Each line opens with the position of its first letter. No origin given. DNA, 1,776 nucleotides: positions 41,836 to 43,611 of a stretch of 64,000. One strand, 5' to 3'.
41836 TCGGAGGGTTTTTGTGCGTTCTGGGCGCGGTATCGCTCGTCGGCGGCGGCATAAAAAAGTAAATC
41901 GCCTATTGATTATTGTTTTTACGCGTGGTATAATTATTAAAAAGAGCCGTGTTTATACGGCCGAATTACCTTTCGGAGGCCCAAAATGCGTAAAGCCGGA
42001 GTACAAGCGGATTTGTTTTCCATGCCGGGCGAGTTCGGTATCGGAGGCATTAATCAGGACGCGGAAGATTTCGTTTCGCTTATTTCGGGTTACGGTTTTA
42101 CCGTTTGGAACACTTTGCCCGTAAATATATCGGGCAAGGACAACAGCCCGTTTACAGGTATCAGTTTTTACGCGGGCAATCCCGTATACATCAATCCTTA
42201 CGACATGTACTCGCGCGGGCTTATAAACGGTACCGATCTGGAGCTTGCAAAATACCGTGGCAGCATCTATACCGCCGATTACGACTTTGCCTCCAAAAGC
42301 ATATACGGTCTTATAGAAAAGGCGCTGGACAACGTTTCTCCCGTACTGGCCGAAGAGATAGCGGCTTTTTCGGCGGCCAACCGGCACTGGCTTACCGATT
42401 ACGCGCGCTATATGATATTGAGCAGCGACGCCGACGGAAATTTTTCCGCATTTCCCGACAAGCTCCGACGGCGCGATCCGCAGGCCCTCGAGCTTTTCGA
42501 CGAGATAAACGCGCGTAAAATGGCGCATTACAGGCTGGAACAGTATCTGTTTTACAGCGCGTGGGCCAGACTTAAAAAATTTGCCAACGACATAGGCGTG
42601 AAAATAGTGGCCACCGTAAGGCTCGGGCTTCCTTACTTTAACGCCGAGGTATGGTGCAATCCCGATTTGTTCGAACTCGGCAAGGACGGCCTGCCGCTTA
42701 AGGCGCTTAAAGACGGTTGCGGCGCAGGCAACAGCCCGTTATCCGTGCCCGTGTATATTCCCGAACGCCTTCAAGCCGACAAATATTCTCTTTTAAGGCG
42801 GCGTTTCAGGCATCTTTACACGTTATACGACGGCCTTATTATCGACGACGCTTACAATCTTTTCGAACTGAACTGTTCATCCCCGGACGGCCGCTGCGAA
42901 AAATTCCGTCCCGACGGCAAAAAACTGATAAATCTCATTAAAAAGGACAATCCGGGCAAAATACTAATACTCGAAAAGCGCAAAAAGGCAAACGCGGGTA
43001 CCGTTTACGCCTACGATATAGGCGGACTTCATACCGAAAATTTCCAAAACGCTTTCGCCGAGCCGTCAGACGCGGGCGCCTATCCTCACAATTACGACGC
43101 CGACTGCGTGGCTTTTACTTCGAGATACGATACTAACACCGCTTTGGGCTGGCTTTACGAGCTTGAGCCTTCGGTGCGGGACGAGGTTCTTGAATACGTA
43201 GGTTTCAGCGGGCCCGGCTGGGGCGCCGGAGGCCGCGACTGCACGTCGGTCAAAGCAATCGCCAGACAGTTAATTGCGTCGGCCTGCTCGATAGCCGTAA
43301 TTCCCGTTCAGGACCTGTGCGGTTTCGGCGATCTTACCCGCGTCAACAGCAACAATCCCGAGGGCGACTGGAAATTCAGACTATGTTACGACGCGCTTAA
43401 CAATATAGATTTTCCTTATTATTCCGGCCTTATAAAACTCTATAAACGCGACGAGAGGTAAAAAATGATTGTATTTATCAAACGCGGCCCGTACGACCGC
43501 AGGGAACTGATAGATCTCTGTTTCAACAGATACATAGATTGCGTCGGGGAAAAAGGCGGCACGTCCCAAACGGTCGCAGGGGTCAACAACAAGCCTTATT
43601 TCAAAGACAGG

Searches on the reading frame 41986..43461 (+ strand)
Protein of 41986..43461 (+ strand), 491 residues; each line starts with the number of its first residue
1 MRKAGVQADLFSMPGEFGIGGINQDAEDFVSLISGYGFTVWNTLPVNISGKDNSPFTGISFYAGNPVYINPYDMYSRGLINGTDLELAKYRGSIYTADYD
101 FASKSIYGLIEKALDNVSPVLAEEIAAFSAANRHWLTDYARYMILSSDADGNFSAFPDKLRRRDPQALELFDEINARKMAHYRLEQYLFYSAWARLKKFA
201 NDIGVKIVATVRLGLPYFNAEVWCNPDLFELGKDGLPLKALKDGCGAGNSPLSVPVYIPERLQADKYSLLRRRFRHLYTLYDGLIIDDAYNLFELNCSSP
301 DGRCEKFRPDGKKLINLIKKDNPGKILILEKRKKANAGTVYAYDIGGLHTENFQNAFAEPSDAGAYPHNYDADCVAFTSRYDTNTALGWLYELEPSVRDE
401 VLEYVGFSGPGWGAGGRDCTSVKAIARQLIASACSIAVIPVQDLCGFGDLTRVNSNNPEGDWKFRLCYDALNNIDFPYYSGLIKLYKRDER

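Call 44: search_protein_families(library=pfam, proteins=[window:41986-43461:+], max_evalue=0.001)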
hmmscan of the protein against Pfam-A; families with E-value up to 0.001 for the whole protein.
window:41986-43461:+ (491 aa): 1 family
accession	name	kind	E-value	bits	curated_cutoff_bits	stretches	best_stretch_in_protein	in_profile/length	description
PF02446.23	Glyco_hydro_77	-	7.2e-59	200.3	25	1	9-467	2-460/465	4-alpha-glucanotransferase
